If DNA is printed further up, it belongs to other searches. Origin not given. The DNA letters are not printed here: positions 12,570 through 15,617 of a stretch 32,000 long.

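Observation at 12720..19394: Minimal NRPS-PKS hybrid locus (A-PCP + KS-ACP-TE + methyltransferase + MFS) with tetramic-acid-type logic in a Chlamydiae-like genome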

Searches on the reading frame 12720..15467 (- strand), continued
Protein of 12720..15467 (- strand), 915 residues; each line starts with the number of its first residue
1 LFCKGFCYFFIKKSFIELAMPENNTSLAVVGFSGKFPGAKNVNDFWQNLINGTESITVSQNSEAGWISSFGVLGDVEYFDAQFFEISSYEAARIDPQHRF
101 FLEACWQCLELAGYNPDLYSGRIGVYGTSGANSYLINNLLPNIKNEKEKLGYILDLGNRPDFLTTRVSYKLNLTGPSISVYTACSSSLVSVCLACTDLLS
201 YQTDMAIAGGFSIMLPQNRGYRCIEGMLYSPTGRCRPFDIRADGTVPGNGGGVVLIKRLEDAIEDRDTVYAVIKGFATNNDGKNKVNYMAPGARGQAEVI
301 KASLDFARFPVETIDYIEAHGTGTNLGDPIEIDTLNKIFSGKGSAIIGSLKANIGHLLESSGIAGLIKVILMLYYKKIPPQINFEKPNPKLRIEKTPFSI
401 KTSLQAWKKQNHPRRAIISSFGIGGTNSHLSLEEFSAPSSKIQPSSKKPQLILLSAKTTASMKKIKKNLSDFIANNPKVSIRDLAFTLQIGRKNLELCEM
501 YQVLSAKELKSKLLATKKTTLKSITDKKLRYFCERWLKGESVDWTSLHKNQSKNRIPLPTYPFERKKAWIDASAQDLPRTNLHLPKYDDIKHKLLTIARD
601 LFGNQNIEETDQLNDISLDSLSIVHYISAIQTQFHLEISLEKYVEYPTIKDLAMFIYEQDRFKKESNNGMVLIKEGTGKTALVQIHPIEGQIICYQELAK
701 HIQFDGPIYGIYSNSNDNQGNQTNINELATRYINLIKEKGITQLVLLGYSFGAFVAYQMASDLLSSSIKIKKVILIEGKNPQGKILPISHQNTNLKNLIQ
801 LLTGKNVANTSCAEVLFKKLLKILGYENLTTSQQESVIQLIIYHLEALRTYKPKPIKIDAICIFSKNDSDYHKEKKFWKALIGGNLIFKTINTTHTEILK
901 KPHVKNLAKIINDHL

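Call 15: find_encoding_contigs(protein=P0023, flank=8000, max_places=2)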
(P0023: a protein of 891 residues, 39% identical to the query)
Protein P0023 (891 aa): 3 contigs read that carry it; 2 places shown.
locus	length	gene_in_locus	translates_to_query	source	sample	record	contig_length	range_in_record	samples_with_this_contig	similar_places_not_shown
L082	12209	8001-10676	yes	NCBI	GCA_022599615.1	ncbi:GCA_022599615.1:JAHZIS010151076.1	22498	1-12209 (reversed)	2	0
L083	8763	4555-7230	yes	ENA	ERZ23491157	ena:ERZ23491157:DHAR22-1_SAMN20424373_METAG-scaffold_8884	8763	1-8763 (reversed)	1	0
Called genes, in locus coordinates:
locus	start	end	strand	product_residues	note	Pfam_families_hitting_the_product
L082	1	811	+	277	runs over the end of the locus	PF00891:Methyltransf_2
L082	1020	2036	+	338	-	PF13847:Methyltransf_31, PF13649:Methyltransf_25 (weak)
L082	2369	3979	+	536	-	PF00221:Lyase_aromatic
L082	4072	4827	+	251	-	PF05175:MTS, PF13489:Methyltransf_23, PF01209:Ubie_methyltran, PF05219:DREV (weak), PF13847:Methyltransf_31, PF08241:Methyltransf_11, PF08242:Methyltransf_12, PF13649:Methyltransf_25, +3 more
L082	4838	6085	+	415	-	PF07690:MFS_1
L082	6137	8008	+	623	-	PF00501:AMP-binding, PF13193:AMP-binding_C, PF00550:PP-binding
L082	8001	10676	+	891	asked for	PF00109:ketoacyl-synt, PF02801:Ketoacyl-synt_C, PF16197:KAsynt_C_assoc, PF22621:CurL-like_PKS_C, PF22336:RhiE-like_linker, PF00550:PP-binding, PF00975:Thioesterase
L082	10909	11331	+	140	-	PF13924:Lipocalin_5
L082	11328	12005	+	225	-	PF22624:AASDHPPT_N, PF01648:ACPS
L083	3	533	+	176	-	?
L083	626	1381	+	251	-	PF05175:MTS, PF13489:Methyltransf_23, PF01209:Ubie_methyltran, PF05219:DREV (weak), PF13847:Methyltransf_31, PF08241:Methyltransf_11, PF08242:Methyltransf_12, PF13649:Methyltransf_25, +3 more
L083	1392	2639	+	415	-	PF07690:MFS_1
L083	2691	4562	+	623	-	PF00501:AMP-binding, PF13193:AMP-binding_C, PF00550:PP-binding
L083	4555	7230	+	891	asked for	PF00109:ketoacyl-synt, PF02801:Ketoacyl-synt_C, PF16197:KAsynt_C_assoc, PF22621:CurL-like_PKS_C, PF22336:RhiE-like_linker, PF00550:PP-binding, PF00975:Thioesterase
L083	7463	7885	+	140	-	PF13924:Lipocalin_5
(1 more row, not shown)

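Call 16: find_encoding_contigs(protein=P0054, flank=8000, max_places=2)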
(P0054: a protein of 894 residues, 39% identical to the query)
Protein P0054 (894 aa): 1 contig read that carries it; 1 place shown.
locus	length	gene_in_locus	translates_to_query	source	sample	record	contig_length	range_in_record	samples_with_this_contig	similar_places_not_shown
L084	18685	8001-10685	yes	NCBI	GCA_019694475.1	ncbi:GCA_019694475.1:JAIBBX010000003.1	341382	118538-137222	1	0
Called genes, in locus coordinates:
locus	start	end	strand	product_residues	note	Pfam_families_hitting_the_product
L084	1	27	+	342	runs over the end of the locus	-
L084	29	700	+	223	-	-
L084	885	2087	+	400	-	-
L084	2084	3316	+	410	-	-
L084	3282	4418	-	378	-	-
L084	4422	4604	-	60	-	-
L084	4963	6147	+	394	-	PF07690:MFS_1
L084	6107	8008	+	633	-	PF00501:AMP-binding, PF13193:AMP-binding_C (weak), PF00550:PP-binding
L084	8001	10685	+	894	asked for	PF00109:ketoacyl-synt, PF02801:Ketoacyl-synt_C, PF16197:KAsynt_C_assoc, PF22336:RhiE-like_linker, PF22621:CurL-like_PKS_C, PF00550:PP-binding, PF00975:Thioesterase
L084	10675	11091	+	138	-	PF13924:Lipocalin_5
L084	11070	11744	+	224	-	PF22624:AASDHPPT_N, PF01648:ACPS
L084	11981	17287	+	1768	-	PF05593:RHS_repeat (faint), PF25023:TEN_YD-shell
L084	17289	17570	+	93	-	PF14206:Cys_rich_CPCC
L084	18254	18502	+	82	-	PF24693:DUF7660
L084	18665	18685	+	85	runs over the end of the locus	-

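Call 17: find_encoding_contigs(protein=P0037, flank=8000, max_places=2)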
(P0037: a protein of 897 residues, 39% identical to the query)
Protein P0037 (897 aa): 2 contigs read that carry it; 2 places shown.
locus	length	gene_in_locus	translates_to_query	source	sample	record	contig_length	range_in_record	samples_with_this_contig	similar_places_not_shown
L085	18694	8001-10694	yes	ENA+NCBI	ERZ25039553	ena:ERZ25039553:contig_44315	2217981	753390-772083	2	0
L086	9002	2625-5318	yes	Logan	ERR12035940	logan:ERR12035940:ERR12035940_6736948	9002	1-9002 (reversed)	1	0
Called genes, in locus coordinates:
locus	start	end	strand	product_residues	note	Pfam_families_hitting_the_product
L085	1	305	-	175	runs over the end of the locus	-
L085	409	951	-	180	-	-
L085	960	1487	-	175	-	-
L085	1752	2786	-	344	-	PF07690:MFS_1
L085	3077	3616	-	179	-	PF13340:DUF4096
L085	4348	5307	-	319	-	PF13737:DDE_Tnp_1_5, PF01609:DDE_Tnp_1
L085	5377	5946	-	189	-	PF01135:PCMT (weak), PF05175:MTS (weak), PF13489:Methyltransf_23, PF01209:Ubie_methyltran, PF13847:Methyltransf_31, PF08241:Methyltransf_11, PF08242:Methyltransf_12, PF13649:Methyltransf_25, +1 more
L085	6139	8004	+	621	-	PF00501:AMP-binding, PF13193:AMP-binding_C, PF00550:PP-binding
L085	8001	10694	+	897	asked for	PF00109:ketoacyl-synt, PF02801:Ketoacyl-synt_C, PF16197:KAsynt_C_assoc, PF22336:RhiE-like_linker, PF22621:CurL-like_PKS_C, PF00550:PP-binding, PF00975:Thioesterase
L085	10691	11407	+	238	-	PF22624:AASDHPPT_N, PF01648:ACPS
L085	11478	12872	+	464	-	-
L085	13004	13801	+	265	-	PF13650:Asp_protease_2 (faint), PF13975:gag-asp_proteas (faint)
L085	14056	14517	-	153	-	-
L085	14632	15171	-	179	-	-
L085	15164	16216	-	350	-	PF04564:U-box (weak)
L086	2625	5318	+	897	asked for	PF00109:ketoacyl-synt, PF02801:Ketoacyl-synt_C, PF16197:KAsynt_C_assoc, PF22336:RhiE-like_linker, PF22621:CurL-like_PKS_C, PF00550:PP-binding, PF00975:Thioesterase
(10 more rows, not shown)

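Call 34: find_encoding_contigs(protein=P0007, flank=8000, max_places=2)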
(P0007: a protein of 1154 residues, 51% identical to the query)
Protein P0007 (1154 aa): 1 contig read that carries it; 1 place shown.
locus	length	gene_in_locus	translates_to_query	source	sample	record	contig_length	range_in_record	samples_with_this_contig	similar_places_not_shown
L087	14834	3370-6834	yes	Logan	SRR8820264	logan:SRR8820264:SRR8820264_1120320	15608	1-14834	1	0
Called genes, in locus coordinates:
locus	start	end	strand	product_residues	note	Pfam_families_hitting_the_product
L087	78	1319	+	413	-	PF07690:MFS_1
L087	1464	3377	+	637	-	PF00501:AMP-binding, PF13193:AMP-binding_C, PF00550:PP-binding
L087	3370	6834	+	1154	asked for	PF00109:ketoacyl-synt, PF02801:Ketoacyl-synt_C, PF16197:KAsynt_C_assoc, PF22336:RhiE-like_linker, PF22621:CurL-like_PKS_C, PF00698:Acyl_transf_1, PF00550:PP-binding, PF00975:Thioesterase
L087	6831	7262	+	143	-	PF13924:Lipocalin_5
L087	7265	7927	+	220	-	PF22624:AASDHPPT_N, PF01648:ACPS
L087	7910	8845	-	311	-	PF08240:ADH_N, PF00107:ADH_zinc_N, PF13602:ADH_zinc_N_2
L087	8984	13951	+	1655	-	PF05593:RHS_repeat (faint), PF25023:TEN_YD-shell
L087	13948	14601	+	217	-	-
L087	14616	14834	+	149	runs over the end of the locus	-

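Call 35: find_encoding_contigs(protein=P0031, flank=8000, max_places=2)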
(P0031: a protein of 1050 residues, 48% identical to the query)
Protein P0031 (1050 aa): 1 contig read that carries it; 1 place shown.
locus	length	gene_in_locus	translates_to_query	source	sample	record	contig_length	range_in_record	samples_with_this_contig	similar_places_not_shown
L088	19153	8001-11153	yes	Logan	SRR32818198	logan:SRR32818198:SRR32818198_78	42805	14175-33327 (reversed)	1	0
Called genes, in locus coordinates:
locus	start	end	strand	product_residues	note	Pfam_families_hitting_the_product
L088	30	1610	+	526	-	PF00089:Trypsin, PF13365:Trypsin_2, PF08238:Sel1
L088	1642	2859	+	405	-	PF00023:Ank (faint), PF12796:Ank_2, PF13606:Ank_3 (faint)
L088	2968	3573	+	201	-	-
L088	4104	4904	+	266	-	PF05401:NodS (weak), PF01209:Ubie_methyltran, PF13489:Methyltransf_23, PF05175:MTS, PF08241:Methyltransf_11, PF08242:Methyltransf_12, PF13649:Methyltransf_25, PF13847:Methyltransf_31, +4 more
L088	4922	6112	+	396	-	PF07690:MFS_1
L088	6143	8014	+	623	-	PF00501:AMP-binding, PF00550:PP-binding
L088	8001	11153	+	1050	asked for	PF00109:ketoacyl-synt, PF02801:Ketoacyl-synt_C, PF16197:KAsynt_C_assoc, PF22336:RhiE-like_linker, PF22621:CurL-like_PKS_C, PF00550:PP-binding, PF00975:Thioesterase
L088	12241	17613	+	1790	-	PF25023:TEN_YD-shell (weak), PF05593:RHS_repeat (weak), PF25023:TEN_YD-shell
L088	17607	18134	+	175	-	-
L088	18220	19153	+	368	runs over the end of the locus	PF05175:MTS, PF13489:Methyltransf_23, PF01209:Ubie_methyltran, PF02390:Methyltransf_4 (weak), PF08241:Methyltransf_11, PF08242:Methyltransf_12, PF13649:Methyltransf_25, PF13847:Methyltransf_31, +1 more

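Call 36: find_encoding_contigs(protein=P0006, flank=8000, max_places=2)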
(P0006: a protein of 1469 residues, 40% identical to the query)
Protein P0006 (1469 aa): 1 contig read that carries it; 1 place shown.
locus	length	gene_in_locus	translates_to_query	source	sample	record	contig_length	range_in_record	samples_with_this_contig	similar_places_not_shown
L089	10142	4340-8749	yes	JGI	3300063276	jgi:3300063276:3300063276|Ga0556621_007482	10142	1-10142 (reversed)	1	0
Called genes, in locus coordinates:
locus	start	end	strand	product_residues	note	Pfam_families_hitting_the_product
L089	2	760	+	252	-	?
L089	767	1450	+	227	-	PF00005:ABC_tran, PF02463:SMC_N (weak), PF13304:AAA_21 (faint)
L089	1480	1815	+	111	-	PF01588:tRNA_bind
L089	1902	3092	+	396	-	PF07690:MFS_1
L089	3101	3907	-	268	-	PF01739:CheR (faint), PF01209:Ubie_methyltran, PF05175:MTS (weak), PF13489:Methyltransf_23, PF13649:Methyltransf_25, PF13847:Methyltransf_31, PF08241:Methyltransf_11, PF08242:Methyltransf_12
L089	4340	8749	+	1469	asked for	PF00501:AMP-binding, PF00550:PP-binding, PF00109:ketoacyl-synt, PF02801:Ketoacyl-synt_C, PF16197:KAsynt_C_assoc, PF22336:RhiE-like_linker, PF22621:CurL-like_PKS_C, PF00550:PP-binding, +2 more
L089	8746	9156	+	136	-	PF13924:Lipocalin_5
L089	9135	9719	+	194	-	PF22624:AASDHPPT_N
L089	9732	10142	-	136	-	?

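Call 41: search_solved_structures(query=P0003, max_evalue=1e-40, show_alignments=0)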
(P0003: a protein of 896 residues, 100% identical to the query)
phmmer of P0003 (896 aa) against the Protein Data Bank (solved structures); distinct sequences matched with E-value up to 1e-40: 77 (the best 60 are shown).
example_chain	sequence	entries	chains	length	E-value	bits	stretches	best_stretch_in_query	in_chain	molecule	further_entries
7zma_A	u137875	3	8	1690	6.5e-181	606.6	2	2-495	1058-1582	Putative polyketide synthase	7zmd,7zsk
4wky_A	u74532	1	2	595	9.9e-139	467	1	6-474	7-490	Beta-ketoacyl synthase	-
4oqj_A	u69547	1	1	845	2.2e-129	436.1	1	5-477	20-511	PKS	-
8xjy_A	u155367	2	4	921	1.8e-117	396.7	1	1-475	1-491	Polyketide synthase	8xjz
8xju_A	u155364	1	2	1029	2.7e-117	396.1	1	1-475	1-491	Polyketide synthase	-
5eny_A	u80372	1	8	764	9.6e-106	357.9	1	6-479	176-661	Polyketide synthase PksL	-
5erf_A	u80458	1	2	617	1.5e-103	350.6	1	7-479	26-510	Polyketide synthase PksL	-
5elp_C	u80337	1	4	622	4.4e-103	349.1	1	6-494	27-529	NRPS/PKS protein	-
5e5n_A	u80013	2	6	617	4e-102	345.9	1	7-479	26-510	Polyketide synthase PksL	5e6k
6mhl_A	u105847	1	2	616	7.2e-99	335.1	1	6-478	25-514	Hybrid NRPS/PKS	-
8xbl_A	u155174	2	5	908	2.9e-98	333.1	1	4-483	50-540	Colibactin polyketide synthase ClbC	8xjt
7zmc_A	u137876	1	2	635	2.6e-96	326.7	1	2-495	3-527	Putative polyketide synthase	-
8cjh_A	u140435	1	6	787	2.5e-95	323.4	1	5-476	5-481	Colibactin hybrid non-ribosomal peptide synthetase/type I polyketide synthase ClbK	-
5erb_A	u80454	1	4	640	3.4e-95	323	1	7-494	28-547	Polyketide synthase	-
6mhk_A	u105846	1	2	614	4e-95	322.7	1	3-494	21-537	Polyketide synthase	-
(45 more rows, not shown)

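Call 42: search_solved_structures(query=L082:10909-11331:+, max_evalue=1, show_alignments=0)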
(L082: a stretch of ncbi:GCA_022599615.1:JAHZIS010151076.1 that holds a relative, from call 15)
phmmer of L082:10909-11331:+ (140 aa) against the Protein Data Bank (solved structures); distinct sequences matched with E-value up to 1: 0.

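Call 55: search_protein_families(library=pfam, proteins=[L082:10909-11331:+, L082:2369-3979:+, L084:885-2087:+, L084:2084-3316:+, L084:3282-4418:-], max_evalue=0.01)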
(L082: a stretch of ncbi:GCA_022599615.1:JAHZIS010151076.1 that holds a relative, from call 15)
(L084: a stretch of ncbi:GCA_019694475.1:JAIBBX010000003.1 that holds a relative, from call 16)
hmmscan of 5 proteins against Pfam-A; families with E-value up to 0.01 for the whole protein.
L082:10909-11331:+ (140 aa): 1 family
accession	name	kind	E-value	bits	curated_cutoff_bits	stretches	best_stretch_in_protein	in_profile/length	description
PF13924.12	Lipocalin_5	-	5.3e-11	43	25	1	9-138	1-142/142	Lipocalin-like domain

L082:2369-3979:+ (536 aa): 1 family
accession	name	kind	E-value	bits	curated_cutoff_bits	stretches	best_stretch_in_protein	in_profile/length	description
PF00221.24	Lyase_aromatic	-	1.2e-149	499.4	27.3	1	25-502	1-466/466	Aromatic amino acid lyase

L084:885-2087:+ (400 aa): 0 families

L084:2084-3316:+ (410 aa): 1 family
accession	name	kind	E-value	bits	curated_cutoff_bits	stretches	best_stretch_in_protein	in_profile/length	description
PF03845.19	Spore_permease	-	9.1e-05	21.9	23.4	1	29-193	21-180/321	Spore germination protein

L084:3282-4418:- (378 aa): 0 families
